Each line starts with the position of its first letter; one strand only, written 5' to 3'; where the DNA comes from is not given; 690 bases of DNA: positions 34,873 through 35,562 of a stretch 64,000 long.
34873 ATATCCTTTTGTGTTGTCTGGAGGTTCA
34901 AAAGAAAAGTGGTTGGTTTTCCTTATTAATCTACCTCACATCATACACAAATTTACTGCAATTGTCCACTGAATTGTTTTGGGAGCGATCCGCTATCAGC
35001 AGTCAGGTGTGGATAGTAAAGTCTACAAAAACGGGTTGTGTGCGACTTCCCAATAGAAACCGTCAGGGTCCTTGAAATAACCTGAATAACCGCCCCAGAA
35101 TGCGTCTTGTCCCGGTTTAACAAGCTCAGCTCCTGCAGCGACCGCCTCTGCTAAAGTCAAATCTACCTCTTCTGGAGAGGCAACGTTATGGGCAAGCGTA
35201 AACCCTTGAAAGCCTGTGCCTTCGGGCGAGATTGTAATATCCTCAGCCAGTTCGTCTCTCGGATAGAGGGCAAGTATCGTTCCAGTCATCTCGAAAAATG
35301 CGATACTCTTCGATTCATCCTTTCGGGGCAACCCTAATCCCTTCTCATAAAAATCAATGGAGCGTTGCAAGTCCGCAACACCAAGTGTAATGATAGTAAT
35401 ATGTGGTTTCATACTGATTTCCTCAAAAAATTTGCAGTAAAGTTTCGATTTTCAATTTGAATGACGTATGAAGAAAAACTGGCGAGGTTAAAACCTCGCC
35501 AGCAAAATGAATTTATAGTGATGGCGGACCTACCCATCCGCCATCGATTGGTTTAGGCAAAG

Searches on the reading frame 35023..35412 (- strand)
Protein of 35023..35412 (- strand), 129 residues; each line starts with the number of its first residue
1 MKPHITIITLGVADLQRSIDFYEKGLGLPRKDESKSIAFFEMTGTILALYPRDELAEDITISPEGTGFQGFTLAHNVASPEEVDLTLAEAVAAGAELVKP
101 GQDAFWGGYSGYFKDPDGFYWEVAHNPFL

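Call 76: search_protein_families(library=pfam, proteins=[window:35023-35412:-], max_evalue=0.00001)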
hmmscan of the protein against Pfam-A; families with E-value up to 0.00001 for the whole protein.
window:35023-35412:- (129 aa): 2 families
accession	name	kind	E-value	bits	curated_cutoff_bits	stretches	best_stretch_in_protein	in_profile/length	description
PF00903.31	Glyoxalase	-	1.2e-18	68.1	20.6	1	7-123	4-121/121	Glyoxalase/Bleomycin resistance protein/Dioxygenase superfamily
PF18029.7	Glyoxalase_6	-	3e-06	28.3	23.6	1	8-120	2-102/106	Glyoxalase-like domain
